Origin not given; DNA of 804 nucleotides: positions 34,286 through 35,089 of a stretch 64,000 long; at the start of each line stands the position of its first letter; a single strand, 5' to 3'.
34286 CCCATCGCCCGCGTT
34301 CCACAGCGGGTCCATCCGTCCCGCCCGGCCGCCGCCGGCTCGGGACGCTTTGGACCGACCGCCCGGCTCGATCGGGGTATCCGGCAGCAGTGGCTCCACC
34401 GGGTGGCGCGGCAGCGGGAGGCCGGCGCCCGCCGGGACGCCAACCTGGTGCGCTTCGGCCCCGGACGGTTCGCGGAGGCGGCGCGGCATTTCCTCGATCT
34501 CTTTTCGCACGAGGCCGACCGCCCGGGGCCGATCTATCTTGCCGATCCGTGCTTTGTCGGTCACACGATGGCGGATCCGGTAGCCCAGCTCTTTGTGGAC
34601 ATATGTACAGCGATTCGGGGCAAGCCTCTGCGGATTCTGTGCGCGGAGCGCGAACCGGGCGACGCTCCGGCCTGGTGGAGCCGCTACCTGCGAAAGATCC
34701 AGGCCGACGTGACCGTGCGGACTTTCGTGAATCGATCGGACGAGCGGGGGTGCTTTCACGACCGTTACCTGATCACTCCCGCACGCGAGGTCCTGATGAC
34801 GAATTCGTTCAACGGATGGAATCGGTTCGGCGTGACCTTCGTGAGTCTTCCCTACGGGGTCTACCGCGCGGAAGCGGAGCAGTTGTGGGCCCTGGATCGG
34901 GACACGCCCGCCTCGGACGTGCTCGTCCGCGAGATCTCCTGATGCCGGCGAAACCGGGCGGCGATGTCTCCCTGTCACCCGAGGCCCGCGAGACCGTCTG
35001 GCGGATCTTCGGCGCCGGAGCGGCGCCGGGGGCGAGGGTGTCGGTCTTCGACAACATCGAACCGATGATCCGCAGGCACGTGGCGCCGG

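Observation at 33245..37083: Candidate undescribed two-gene defence module: HTH + variant-PLD nuclease coupled to a large motif-less protein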

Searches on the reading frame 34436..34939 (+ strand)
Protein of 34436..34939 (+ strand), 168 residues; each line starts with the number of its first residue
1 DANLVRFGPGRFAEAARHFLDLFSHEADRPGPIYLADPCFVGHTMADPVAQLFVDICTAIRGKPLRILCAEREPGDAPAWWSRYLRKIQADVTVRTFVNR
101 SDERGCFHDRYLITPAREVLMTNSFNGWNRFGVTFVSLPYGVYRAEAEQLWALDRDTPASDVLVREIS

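Call 29: search_protein_families(library=pfam, proteins=[window:34436-34939:+], max_evalue=10)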
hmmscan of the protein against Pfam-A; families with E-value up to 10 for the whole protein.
window:34436-34939:+ (168 aa): 1 family
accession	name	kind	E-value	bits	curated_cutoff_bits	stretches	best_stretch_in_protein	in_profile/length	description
PF23299.1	DUF7081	-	0.2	12.7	27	1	96-118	28-50/96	Domain of unknown function (DUF7081)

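Call 33: search_solved_structures(query=A3, max_evalue=10, show_alignments=3)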
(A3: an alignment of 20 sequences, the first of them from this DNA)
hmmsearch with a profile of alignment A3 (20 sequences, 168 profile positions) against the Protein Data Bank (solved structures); distinct sequences matched with E-value up to 10: 3.
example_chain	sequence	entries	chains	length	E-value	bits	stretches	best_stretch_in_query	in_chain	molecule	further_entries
1krq_A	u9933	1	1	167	0.012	18.4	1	48-135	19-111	ferritin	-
6w6z_A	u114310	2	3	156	0.071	15.9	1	32-88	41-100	BLUF domain-containing protein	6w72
5ul2_A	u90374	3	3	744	0.87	12.3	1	3-65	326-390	OxsB protein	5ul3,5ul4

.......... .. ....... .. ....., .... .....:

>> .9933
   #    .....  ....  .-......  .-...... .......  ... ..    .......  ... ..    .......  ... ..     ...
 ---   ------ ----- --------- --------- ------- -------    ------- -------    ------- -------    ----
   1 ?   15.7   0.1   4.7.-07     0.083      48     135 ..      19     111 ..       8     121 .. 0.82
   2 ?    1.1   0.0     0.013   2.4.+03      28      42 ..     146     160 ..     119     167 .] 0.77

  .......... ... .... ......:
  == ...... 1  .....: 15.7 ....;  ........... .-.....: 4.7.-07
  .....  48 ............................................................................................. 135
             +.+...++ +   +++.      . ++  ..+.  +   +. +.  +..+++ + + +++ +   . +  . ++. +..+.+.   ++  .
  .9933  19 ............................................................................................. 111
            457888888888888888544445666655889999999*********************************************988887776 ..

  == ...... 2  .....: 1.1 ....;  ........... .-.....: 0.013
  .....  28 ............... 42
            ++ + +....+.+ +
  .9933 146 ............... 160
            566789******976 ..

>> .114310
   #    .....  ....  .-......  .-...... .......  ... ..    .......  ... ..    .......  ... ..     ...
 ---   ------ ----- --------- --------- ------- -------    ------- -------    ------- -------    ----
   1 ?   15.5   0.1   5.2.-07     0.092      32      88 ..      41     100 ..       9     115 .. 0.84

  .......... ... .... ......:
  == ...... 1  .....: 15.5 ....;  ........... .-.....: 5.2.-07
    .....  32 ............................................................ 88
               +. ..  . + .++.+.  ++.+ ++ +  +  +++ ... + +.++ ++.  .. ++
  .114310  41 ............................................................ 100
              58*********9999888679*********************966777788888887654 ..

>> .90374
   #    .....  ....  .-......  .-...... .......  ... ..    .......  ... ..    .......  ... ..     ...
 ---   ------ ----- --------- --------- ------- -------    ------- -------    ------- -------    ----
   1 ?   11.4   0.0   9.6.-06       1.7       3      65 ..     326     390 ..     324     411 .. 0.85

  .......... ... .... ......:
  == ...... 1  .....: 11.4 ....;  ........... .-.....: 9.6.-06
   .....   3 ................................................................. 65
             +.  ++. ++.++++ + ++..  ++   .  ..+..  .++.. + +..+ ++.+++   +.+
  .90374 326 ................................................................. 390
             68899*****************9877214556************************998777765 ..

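Call 60: search_protein_representatives(alignment_id=A5)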
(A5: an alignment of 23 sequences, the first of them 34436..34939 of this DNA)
Query: 23 sequences, 168 profile positions. Proteins with E-value up to 0.001 (for the whole library): 74; up to 1e-10: 61; up to 1e-30: 36. The best 74 are listed.
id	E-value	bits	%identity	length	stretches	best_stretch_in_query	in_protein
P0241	1.1e-70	252.9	-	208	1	1-168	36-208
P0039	5.0e-70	250.7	-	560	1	3-168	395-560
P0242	1.5e-64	232.9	-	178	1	1-167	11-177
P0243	1.8e-62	226.1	-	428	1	1-168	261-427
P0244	6.4e-62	224.3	-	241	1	1-167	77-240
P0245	3.9e-58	212.0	-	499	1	1-167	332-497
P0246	8.0e-56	204.5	-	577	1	2-167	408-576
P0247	1.1e-55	204.0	-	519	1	3-167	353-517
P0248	2.1e-55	203.2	-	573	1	1-167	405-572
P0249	5.0e-55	201.9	-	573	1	1-168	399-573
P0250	5.4e-55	201.8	-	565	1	1-166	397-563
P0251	6.0e-55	201.6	-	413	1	2-167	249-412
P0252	5.4e-53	195.3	-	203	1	31-167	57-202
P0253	5.8e-52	191.9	-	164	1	5-166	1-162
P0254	7.2e-52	191.6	-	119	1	52-168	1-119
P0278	1.4e-23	99.6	-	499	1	1-153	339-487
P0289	4.4e-17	78.4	-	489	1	4-158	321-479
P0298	2.5e-12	63.0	-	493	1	5-160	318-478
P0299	5.4e-12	61.9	-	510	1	4-165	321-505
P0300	7.3e-11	58.2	-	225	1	17-160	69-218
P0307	8.6e-07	45.0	-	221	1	26-166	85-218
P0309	4.0e-06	42.8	-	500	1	1-166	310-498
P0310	2.3e-05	40.3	-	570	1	3-152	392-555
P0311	4.8e-04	36.0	-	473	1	25-155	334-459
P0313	7.7e-04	35.4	-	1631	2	13-150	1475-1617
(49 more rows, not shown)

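Call 61: search_protein_families(library=pfam, proteins=[P0313, P0311, P0310, P0309, P0307, P0300, P0299, P0298, P0289, P0278], max_evalue=0.01)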
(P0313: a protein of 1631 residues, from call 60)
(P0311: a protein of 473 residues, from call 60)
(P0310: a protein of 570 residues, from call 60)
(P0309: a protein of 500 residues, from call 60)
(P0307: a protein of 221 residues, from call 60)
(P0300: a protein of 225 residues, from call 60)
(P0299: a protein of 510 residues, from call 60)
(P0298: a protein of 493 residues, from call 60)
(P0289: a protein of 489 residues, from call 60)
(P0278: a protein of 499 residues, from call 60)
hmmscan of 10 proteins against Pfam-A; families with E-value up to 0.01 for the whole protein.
P0313 (1631 aa): 4 families
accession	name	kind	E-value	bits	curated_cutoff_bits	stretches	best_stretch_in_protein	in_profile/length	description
PF24883.2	NPHP3_N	-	3.4e-09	37.5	24.8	1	41-176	16-162/164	Nephrocystin 3, N-terminal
PF13191.12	AAA_16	-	0.00047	21.1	32.6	1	37-162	16-157/167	AAA ATPase domain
PF13401.12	AAA_22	-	0.00077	20.2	27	0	49-149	7-96/130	AAA domain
PF25199.1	nSTAND_NTPase5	-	0.0053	17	34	0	35-69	27-63/145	Novel STAND NTPase 5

P0311 (473 aa): 0 families

P0310 (570 aa): 1 family
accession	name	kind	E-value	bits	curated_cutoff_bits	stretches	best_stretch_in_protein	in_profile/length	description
PF12728.13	HTH_17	-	4.4e-05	24.1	27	1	1-50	1-50/51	Helix-turn-helix domain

P0309 (500 aa): 0 families

P0307 (221 aa): 0 families

P0300 (225 aa): 0 families

P0299 (510 aa): 0 families

P0298 (493 aa): 1 family
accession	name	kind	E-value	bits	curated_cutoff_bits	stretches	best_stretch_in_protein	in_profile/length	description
PF15326.11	TEX15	-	0.0046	17.2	27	1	371-466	94-195/236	Testis expressed sequence 15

P0289 (489 aa): 0 families

P0278 (499 aa): 0 families

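Call 64: find_encoding_contigs(protein=P0313, flank=8000, max_places=2)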
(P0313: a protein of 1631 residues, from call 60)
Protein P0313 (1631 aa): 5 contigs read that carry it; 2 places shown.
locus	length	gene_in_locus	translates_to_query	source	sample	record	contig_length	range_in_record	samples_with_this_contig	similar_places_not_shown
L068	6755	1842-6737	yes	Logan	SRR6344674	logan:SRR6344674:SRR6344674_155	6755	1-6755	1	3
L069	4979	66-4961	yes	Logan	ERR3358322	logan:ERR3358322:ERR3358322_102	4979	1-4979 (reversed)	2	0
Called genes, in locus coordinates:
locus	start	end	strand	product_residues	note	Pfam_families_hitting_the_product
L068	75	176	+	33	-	-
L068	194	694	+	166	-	-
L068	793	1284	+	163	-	-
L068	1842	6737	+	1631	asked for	PF24883:NPHP3_N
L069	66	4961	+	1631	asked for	PF24883:NPHP3_N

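Call 65: find_encoding_contigs(protein=P0309, flank=8000, max_places=2)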
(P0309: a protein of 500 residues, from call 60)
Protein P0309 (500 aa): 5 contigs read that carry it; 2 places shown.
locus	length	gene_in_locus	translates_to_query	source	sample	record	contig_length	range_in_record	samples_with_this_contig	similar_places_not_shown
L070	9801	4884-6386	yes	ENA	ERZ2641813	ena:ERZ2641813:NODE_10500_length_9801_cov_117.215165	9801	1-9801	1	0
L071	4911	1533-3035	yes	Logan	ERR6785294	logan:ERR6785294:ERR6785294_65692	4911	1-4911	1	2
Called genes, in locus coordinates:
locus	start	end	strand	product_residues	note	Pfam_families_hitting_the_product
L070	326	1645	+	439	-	PF02195:ParB_N, PF01555:N6_N4_Mtase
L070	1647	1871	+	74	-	-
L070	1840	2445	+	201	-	PF18932:DUF5681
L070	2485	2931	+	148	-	PF11149:DUF2924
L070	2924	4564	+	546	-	PF00239:Resolvase, PF07508:Recombinase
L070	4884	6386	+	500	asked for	-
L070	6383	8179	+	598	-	-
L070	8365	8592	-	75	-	-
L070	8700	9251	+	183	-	PF06114:Peptidase_M78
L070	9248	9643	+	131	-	-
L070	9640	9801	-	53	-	?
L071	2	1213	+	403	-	?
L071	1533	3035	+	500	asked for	-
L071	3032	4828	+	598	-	-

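Call 69: search_protein_families(library=phrogs, proteins=[P0309, L070:6383-8176:+, P0313], max_evalue=0.01)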
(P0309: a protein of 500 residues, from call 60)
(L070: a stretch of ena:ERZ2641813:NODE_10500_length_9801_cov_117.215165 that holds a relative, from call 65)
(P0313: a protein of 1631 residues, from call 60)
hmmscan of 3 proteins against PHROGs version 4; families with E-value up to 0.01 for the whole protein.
P0309 (500 aa): 0 families

L070:6383-8176:+ (598 aa): 0 families

P0313 (1631 aa): 1 family
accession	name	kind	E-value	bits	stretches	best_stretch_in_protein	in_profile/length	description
phrog_249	-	moron, auxiliary metabolic gene and host takeover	0.0017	18.8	1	38-74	119-154/380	porphyrin biosynthesis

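Call 98: find_encoding_contigs(protein=P0278, flank=8000, max_places=2)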
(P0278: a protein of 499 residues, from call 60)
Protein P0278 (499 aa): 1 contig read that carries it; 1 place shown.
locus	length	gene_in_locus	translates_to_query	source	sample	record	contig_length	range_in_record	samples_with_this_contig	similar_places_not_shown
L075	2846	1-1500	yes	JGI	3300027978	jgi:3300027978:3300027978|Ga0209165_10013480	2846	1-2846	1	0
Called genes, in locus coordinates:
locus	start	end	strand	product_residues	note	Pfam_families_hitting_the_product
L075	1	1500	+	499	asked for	?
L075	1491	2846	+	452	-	?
